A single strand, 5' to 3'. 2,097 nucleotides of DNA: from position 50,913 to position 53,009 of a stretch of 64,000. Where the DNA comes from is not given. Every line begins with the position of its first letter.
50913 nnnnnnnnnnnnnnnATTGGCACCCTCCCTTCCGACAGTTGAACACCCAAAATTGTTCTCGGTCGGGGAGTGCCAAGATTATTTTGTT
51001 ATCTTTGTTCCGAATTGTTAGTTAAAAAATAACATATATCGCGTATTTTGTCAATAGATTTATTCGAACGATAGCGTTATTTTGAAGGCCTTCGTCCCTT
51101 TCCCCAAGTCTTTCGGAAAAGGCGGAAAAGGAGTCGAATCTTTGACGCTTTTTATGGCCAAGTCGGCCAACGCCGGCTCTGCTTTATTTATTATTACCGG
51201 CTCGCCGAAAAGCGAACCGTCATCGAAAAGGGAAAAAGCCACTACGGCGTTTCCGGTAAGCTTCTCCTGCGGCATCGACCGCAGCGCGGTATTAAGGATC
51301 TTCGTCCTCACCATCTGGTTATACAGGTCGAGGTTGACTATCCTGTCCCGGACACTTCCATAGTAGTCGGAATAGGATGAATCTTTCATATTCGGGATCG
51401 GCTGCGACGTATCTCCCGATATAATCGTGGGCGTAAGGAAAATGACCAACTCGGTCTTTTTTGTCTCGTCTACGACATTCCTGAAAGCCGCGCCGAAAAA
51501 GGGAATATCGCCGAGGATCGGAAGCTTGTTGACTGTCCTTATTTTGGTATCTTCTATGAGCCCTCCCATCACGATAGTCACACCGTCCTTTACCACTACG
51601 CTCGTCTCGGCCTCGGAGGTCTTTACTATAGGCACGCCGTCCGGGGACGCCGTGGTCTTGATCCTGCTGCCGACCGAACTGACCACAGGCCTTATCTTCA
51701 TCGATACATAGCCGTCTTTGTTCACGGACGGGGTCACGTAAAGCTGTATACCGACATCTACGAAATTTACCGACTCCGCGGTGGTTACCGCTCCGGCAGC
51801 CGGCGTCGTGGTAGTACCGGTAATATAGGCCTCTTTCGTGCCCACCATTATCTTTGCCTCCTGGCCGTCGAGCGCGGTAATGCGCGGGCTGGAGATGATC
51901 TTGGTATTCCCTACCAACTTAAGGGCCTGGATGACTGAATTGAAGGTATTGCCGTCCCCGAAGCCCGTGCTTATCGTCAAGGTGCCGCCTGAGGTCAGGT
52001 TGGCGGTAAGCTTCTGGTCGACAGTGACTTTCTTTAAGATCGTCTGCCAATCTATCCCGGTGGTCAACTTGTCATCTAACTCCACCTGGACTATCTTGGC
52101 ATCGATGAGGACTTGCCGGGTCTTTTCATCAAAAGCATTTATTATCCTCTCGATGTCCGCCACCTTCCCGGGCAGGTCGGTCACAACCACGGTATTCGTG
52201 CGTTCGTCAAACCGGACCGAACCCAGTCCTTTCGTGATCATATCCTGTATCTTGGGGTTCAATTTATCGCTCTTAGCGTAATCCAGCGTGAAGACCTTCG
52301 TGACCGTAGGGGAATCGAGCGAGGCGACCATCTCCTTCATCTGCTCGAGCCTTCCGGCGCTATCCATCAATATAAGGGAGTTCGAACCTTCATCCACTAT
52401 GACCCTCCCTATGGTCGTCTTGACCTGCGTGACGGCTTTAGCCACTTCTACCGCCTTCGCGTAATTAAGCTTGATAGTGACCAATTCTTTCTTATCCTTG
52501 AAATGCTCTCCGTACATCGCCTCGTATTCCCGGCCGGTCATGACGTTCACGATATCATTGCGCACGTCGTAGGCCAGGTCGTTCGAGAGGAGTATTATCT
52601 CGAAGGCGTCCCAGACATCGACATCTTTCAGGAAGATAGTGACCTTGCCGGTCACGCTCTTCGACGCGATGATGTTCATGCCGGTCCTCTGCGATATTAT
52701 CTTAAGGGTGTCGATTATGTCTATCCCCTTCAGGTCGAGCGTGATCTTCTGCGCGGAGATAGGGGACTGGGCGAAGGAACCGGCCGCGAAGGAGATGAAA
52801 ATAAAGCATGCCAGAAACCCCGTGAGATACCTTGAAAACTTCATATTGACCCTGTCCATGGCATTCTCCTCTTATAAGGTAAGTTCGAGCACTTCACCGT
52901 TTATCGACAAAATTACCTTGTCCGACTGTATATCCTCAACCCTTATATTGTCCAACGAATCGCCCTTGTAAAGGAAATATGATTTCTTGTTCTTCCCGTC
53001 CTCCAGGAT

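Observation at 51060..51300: Secretin with a C-terminal TonB-C-like domain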

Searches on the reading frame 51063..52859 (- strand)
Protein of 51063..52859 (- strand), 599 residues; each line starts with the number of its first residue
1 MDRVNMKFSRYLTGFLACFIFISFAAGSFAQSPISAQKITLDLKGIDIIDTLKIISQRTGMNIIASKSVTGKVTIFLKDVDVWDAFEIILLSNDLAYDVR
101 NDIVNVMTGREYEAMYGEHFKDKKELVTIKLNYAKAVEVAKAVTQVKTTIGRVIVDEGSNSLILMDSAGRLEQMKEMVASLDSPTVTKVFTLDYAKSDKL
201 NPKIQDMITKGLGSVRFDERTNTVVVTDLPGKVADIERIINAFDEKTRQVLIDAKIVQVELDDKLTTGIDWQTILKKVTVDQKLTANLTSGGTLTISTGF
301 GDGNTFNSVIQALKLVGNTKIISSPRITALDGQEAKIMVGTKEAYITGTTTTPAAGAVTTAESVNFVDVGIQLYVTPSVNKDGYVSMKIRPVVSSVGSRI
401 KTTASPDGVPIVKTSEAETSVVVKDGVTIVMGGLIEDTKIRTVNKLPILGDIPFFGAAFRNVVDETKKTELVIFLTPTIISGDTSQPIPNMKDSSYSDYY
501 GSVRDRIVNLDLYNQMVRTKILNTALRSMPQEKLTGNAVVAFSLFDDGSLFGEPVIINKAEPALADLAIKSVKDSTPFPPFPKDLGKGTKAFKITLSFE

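Call 3: search_protein_families(library=pfam, proteins=[window:51063-52859:-], max_evalue=1)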
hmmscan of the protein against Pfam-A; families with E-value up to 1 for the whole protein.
window:51063-52859:- (599 aa): 7 families
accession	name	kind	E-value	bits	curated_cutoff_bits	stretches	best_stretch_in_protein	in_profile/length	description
PF00263.26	Secretin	-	1.8e-47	161.5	27.5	1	313-480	2-168/169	Bacterial type II and III secretion system protein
PF03958.22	Secretin_N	-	3.4e-24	85.3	28.2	2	128-184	3-66/69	Bacterial type II/III secretion system short domain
PF07660.19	STN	-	0.0001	22.4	28.4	1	61-104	1-47/52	Secretin and TonB N terminus short domain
PF21305.2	type_II_gspD_N0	-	0.00022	21.4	27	1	41-90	1-54/71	GspD-like, N0 domain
PF03544.19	TonB_C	-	0.017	16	24.6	1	532-597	12-76/79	Gram-negative bacterial TonB protein C-terminal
PF02983.19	Pro_Al_protease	-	0.032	14.7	23.4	1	217-242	29-54/59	Alpha-lytic protease prodomain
PF13103.11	TonB_2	-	0.11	13.1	22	1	513-594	4-83/85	TonB C terminal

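Call 4: search_protein_families(library=ncbifam, proteins=[window:51063-52859:-], max_evalue=1)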
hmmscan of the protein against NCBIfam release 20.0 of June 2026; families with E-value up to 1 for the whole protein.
window:51063-52859:- (599 aa): 11 families
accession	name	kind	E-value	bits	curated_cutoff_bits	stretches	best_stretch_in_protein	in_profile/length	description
TIGR02515.1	IV_pilus_PilQ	subfamily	3.7e-78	263.4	284.35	3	293-480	247-427/428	type IV pilus secretin PilQ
TIGR02517.1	type_II_gspD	equivalog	1.9e-70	238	351.35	2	215-483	303-593/600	type II secretion system secretin GspD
TIGR02519.1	pilus_MshL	equivalog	1.4e-54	185.1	250.2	1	218-480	4-290/290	pilus (MSHA type) biogenesis protein MshL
NF010083.0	PRK13568.1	equivalog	2.5e-50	171.5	554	2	188-481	124-418/419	DNA uptake porin HofQ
NF007851.2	PRK10560.1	exception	9e-39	133.4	598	2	184-481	116-410/412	DNA uptake porin HofQ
TIGR02516.1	type_III_yscC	equivalog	7.7e-38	130.2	238.45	1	214-481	200-462/463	type III secretion system outer membrane ring subunit SctC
NF011873.0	PRK15346.1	equivalog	6.4e-24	84.5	524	1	214-468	237-482/499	EscC/YscC/HrcC family type III secretion system outer membrane ring protein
NF042912.1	Amuc_1098_fam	equivalog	3.3e-21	75.1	750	2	408-480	724-796/805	Amuc_1098 family type IV pilus outer membrane protein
TIGR02520.1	pilus_B_mal_scr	equivalog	2.1e-19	69.4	287.65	1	198-439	222-477/513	PilN family type IVB pilus formation outer membrane protein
NF009836.0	PRK13311.1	equivalog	0.06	12.6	551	1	65-158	147-238/256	N-acetyl-D-glucosamine kinase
TIGR01716.1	RGG_Cterm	subfamily_domain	0.17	11.5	36.9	1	61-134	61-135/220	transcriptional activator, Rgg/GadR/MutR family, C-terminal domain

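Call 7: find_homologous_proteins(query=window:51063-52859:-, max_evalue=1e-20)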
Query window:51063-52859:- (599 aa): 1376 proteins with E <= 1e-20 among 8000 candidates; the best 120 are listed.
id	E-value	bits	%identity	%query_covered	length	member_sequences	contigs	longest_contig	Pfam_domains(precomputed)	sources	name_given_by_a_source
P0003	0.0e+0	1281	100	100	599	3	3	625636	PF03958.23,PF00263.27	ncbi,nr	ncbi:MAG: secretin N-terminal domain-containing protein [Candidatus Omnitrophica bacterium]|nr:secre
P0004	0.0e+0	1161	90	99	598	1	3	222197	PF03958.23,PF00263.27,PF07660.20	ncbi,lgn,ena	-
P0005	0.0e+0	1149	89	100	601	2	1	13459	PF03958.23,PF00263.27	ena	-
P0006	0.0e+0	1145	88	100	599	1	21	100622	PF03958.23,PF00263.27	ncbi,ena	-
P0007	0.0e+0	1144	88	100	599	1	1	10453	PF03958.23,PF00263.27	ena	-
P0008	0.0e+0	1127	88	100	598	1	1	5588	PF03958.23,PF00263.27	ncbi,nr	ncbi:MAG: secretin N-terminal domain-containing protein [Candidatus Omnitrophica bacterium]|nr:secre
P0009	0.0e+0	1097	85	100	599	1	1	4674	PF03958.23,PF00263.27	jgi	-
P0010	0.0e+0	1025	88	90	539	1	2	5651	PF03958.23,PF00263.27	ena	-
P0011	0.0e+0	1018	78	100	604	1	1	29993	PF03958.23,PF00263.27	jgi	-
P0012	3.3e-298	1008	77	100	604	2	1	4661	PF03544.20,PF03958.23,PF00263.27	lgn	-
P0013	1.3e-292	989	77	99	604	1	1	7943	PF03958.23,PF00263.27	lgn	-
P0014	2.8e-288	975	75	100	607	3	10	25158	PF03958.23,PF00263.27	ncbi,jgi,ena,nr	ncbi:MAG: hypothetical protein A3F87_00775 [Omnitrophica WOR_2 bacterium RIFCSPLOWO2_12_FULL_51_24]|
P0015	8.0e-279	944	74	99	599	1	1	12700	PF03958.23,PF00263.27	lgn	-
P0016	7.6e-278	941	72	100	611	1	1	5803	PF03958.23,PF00263.27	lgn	-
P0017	2.8e-277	939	72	100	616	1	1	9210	PF03958.23,PF00263.27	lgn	-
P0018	2.8e-271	919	73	99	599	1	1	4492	PF03958.23,PF00263.27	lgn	-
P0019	1.2e-256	871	71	95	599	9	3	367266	PF03958.23,PF00263.27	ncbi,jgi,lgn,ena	-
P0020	2.7e-255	866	68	99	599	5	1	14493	PF03958.23,PF00263.27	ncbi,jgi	ncbi:MAG: secretin N-terminal domain-containing protein [Dehalococcoidales bacterium]|jgi:type II se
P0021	5.7e-254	862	69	99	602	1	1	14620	PF03544.20,PF03958.23,PF00263.27,PF07660.20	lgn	-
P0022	6.1e-251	852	68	98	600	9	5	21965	PF03958.23,PF00263.27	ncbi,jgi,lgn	jgi:MSHA type pilus biogenesis protein MshL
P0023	1.4e-249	847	69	98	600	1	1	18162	PF03958.23,PF00263.27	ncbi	ncbi:MAG: secretin N-terminal domain-containing protein [Candidatus Omnitrophota bacterium]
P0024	1.7e-245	834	70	94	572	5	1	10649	PF03958.23,PF00263.27,PF07660.20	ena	-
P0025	2.8e-244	830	66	100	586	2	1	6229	PF03958.23,PF00263.27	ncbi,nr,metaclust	ncbi:MAG: hypothetical protein AMJ78_10240 [Omnitrophica WOR_2 bacterium SM23_29]|nr:MAG: hypothetic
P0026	5.6e-243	826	68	95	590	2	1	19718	PF03958.23,PF00263.27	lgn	-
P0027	5.3e-241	819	89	72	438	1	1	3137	PF03958.23,PF00263.27,PF07660.20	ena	-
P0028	6.2e-237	806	66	99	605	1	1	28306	PF03958.23,PF00263.27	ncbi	-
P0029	3.3e-226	770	61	97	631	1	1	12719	PF03958.23,PF00263.27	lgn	-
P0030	1.1e-220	752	59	100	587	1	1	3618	PF03958.23,PF00263.27,PF07660.20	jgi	jgi:type IV pilus assembly protein PilQ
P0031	5.1e-219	747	61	97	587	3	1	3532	PF03958.23,PF00263.27,PF07660.20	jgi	-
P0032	4.2e-217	740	59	100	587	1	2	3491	PF03958.23,PF00263.27,PF07660.20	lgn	-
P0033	8.9e-210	716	71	80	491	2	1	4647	PF03958.23,PF00263.27,PF07660.20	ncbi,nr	ncbi:MAG: secretin N-terminal domain-containing protein, partial [Candidatus Omnitrophota bacterium]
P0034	7.7e-171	587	47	99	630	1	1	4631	PF03958.23,PF00263.27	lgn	-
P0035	2.4e-170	586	49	95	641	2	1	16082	PF03544.20,PF03958.23,PF00263.27,PF07660.20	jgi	-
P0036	1.4e-169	583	50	94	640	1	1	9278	PF03544.20,PF03958.23,PF00263.27,PF07660.20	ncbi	ncbi:MAG: secretin N-terminal domain-containing protein [Candidatus Omnitrophota bacterium]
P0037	6.1e-169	581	49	95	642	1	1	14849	PF03958.23,PF00263.27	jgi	jgi:MSHA type pilus biogenesis protein MshL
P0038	1.4e-165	570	48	97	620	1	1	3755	PF03958.23,PF00263.27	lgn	-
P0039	3.3e-165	569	47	97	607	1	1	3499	PF03958.23,PF00263.27,PF07660.20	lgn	-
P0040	5.3e-165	568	48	98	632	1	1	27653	PF21305.3,PF03544.20,PF03958.23,PF00263.27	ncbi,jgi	jgi:MSHA type pilus biogenesis protein MshL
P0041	5.7e-165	568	47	98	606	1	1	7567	PF03544.20,PF03958.23,PF00263.27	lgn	-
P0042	1.3e-164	567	47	99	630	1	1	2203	PF03544.20,PF03958.23,PF00263.27,PF07660.20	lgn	-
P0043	5.2e-164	565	48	94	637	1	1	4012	PF03544.20,PF03958.23,PF00263.27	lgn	-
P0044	9.8e-164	564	46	98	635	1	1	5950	PF03544.20,PF03958.23,PF13103.12,PF00263.27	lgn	-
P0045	8.4e-163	561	46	99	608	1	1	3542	PF03544.20,PF03958.23,PF00263.27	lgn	-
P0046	2.0e-162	560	48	98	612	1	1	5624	PF03958.23,PF00263.27,PF07660.20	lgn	-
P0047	2.9e-162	559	47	95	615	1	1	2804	PF03544.20,PF03958.23,PF00263.27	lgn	-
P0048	5.0e-162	558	46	98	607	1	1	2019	PF03544.20,PF03958.23,PF00263.27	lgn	-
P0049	6.2e-162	558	46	100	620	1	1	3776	PF03958.23,PF00263.27,PF07660.20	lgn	-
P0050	6.7e-162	558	48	98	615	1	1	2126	PF03958.23,PF00263.27,PF07660.20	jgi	-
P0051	7.7e-162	558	46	97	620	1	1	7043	PF03958.23,PF00263.27,PF07660.20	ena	-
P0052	7.9e-162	558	46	95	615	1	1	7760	PF21305.3,PF03958.23,PF00263.27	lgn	-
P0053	1.1e-161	557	47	100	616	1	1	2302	PF03958.23,PF00263.27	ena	-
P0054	4.5e-161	555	45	100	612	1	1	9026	PF03958.23,PF13103.12,PF00263.27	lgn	-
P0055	7.1e-161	555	47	97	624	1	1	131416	PF03958.23,PF00263.27,PF07660.20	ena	-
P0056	7.7e-161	555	47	93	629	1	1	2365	PF21305.3,PF03958.23,PF00263.27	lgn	-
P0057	8.2e-161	554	49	96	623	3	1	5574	PF03958.23,PF00263.27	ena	-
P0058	1.2e-160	554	46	99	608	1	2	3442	PF03544.20,PF03958.23,PF00263.27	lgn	-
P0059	1.3e-160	554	46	97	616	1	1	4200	PF03544.20,PF03958.23,PF13103.12,PF00263.27,PF07660.20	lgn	-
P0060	1.9e-160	553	47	97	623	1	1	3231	PF03544.20,PF03958.23,PF00263.27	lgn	-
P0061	2.1e-160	553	47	94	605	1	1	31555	PF03544.20,PF03958.23,PF13103.12,PF00263.27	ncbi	ncbi:MAG: TonB family protein [Candidatus Omnitrophota bacterium]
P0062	2.6e-160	553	47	96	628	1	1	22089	PF03958.23,PF00263.27,PF07660.20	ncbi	-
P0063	3.0e-160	553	45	94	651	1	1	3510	PF03958.23,PF00263.27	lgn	-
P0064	3.6e-160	552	48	98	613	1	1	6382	PF03958.23,PF00263.27,PF07660.20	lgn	-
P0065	4.2e-160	552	47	97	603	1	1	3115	PF03544.20,PF03958.23,PF13103.12,PF00263.27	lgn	-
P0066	4.6e-160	552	45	97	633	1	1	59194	PF21305.3,PF03544.20,PF03958.23,PF00263.27,PF07660.20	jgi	-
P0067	9.1e-160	551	49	94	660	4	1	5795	PF03958.23,PF13103.12,PF00263.27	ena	-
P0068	1.3e-159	550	48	94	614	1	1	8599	PF03958.23,PF00263.27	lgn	-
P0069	2.1e-159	550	47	98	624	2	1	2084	PF03544.20,PF03958.23,PF00263.27,PF07660.20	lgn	-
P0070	2.6e-159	549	47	94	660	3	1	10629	PF03958.23,PF13103.12,PF00263.27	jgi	jgi:MSHA type pilus biogenesis protein MshL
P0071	4.7e-159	549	46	97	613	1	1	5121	PF03544.20,PF03958.23,PF13103.12,PF00263.27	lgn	-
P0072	1.1e-158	547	45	96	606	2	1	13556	PF03544.20,PF03958.23,PF13103.12,PF00263.27,PF07660.20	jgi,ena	-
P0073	1.2e-158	547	46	95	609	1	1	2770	PF21305.3,PF03544.20,PF03958.23,PF00263.27,PF07660.20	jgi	jgi:TonB family protein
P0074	1.7e-158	547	47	95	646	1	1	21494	PF03958.23,PF00263.27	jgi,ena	-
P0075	1.8e-158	547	46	97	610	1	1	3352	PF03544.20,PF03958.23,PF00263.27,PF07660.20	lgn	-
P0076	2.4e-158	546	45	99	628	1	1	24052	PF03958.23,PF00263.27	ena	-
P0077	2.8e-158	546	46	96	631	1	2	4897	PF03958.23,PF00263.27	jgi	-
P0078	2.8e-158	546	46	96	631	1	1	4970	PF03958.23,PF00263.27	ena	-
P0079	7.2e-158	545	46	98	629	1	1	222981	PF03958.23,PF13103.12,PF00263.27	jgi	-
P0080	7.5e-158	545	44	100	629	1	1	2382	PF03958.23,PF00263.27,PF07660.20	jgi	jgi:type II secretory pathway component GspD/PulD (secretin)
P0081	8.9e-158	544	44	99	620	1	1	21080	PF21305.3,PF03544.20,PF03958.23,PF00263.27,PF07660.20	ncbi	ncbi:MAG: secretin N-terminal domain-containing protein [Candidatus Omnitrophota bacterium]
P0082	1.2e-157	544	46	98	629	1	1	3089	PF03958.23,PF00263.27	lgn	-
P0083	1.3e-157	544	47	98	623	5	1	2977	PF03958.23,PF00263.27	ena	-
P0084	1.4e-157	544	46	97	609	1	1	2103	PF03544.20,PF03958.23,PF00263.27,PF07660.20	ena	-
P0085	1.6e-157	544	45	97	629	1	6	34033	PF21305.3,PF03958.23,PF00263.27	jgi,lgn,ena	-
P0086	1.7e-157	543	46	95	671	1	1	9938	PF03958.23,PF00263.27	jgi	jgi:MSHA type pilus biogenesis protein MshL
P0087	1.9e-157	543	49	94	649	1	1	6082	PF03544.20,PF03958.23,PF13103.12,PF00263.27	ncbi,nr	ncbi:MAG: secretin N-terminal domain-containing protein [Candidatus Omnitrophica bacterium]|nr:secre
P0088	2.0e-157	543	42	97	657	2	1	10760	PF03958.23,PF00263.27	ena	-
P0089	2.0e-157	543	46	99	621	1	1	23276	PF03958.23,PF00263.27,PF07660.20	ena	-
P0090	2.7e-157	543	47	98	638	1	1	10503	PF03958.23,PF00263.27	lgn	-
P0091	2.7e-157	543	47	94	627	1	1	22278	PF03544.20,PF03958.23,PF13103.12,PF00263.27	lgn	-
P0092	3.4e-157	542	45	98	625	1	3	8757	PF03958.23,PF00263.27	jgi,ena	-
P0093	3.6e-157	542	44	94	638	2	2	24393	PF03958.23,PF00263.27,PF07660.20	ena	-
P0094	4.2e-157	542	46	98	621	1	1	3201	PF03958.23,PF00263.27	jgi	jgi:type II secretory pathway component GspD/PulD (secretin)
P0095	7.6e-157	541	45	99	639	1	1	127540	PF03958.23,PF00263.27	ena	-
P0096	8.5e-157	541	45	99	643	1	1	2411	PF03544.20,PF03958.23,PF13103.12,PF00263.27,PF07660.20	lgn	-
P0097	9.0e-157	541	47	94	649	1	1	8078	PF03544.20,PF03958.23,PF13103.12,PF00263.27,PF07660.20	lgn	-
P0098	9.5e-157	541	46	89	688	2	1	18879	PF03958.23,PF00263.27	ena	-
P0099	9.5e-157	541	45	99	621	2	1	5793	PF03958.23,PF13103.12,PF00263.27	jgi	jgi:type II secretory pathway component GspD/PulD (secretin)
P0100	1.0e-156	541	46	97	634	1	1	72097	PF03544.20,PF03958.23,PF00263.27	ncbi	-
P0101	1.5e-156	540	47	95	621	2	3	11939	PF03958.23,PF00263.27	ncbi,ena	-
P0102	1.8e-156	540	48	94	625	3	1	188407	PF03958.23,PF00263.27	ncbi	-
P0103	1.8e-156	540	48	94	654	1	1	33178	PF03958.23,PF13103.12,PF00263.27,PF07660.20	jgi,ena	-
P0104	1.9e-156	540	46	97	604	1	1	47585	PF21305.3,PF03544.20,PF03958.23,PF13103.12,PF00263.27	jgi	jgi:type II secretory pathway component GspD/PulD (secretin)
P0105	2.1e-156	540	45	96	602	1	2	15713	PF03544.20,PF03958.23,PF13103.12,PF00263.27,PF07660.20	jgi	jgi:MSHA type pilus biogenesis protein MshL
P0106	2.5e-156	540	44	95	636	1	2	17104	PF03958.23,PF00263.27,PF07660.20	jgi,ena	-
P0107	3.1e-156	539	45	97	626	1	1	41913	PF03958.23,PF00263.27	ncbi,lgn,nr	ncbi:MAG: hypothetical protein JW788_04370 [Candidatus Omnitrophica bacterium]|nr:hypothetical prote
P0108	4.3e-156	539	46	95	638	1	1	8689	PF03958.23,PF00263.27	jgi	jgi:general secretion pathway protein D/type IV pilus assembly protein PilQ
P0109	5.2e-156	539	45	94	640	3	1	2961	PF03958.23,PF00263.27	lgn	-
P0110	6.8e-156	538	45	96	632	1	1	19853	PF03544.20,PF03958.23,PF00263.27,PF07660.20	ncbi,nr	ncbi:MAG: TonB family protein [Candidatus Omnitrophota bacterium]|nr:TonB family protein [Candidatus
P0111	6.9e-156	538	46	94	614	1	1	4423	PF03544.20,PF03958.23,PF00263.27,PF07660.20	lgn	-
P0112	7.9e-156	538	46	94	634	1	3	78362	PF03958.23,PF00263.27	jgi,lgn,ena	-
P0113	9.9e-156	538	45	98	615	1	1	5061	PF03544.20,PF03958.23,PF00263.27,PF07660.20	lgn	-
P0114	1.1e-155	538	48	95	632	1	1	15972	PF21305.3,PF03958.23,PF00263.27,PF07660.20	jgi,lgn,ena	-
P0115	1.1e-155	538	50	77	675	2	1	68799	PF03958.23,PF00263.27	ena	-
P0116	1.7e-155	537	45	96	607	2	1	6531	PF03958.23,PF00263.27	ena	-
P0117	1.7e-155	537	47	95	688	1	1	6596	PF03544.20,PF03958.23,PF00263.27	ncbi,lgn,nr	ncbi:MAG: secretin N-terminal domain-containing protein [Candidatus Omnitrophica bacterium]|nr:secre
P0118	2.1e-155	537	46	96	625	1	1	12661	PF03958.23,PF00263.27,PF07660.20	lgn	-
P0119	2.2e-155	536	47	96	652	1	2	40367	PF03544.20,PF03958.23,PF00263.27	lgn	-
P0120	2.6e-155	536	47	97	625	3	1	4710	PF03958.23,PF00263.27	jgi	jgi:type II secretory pathway component GspD/PulD (secretin)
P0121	2.9e-155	536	46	96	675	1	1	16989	PF03958.23,PF13103.12,PF00263.27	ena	-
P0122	4.3e-155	536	46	96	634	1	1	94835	PF03958.23,PF00263.27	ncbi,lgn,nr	ncbi:MAG: secretin N-terminal domain-containing protein [Candidatus Omnitrophica bacterium]|nr:secre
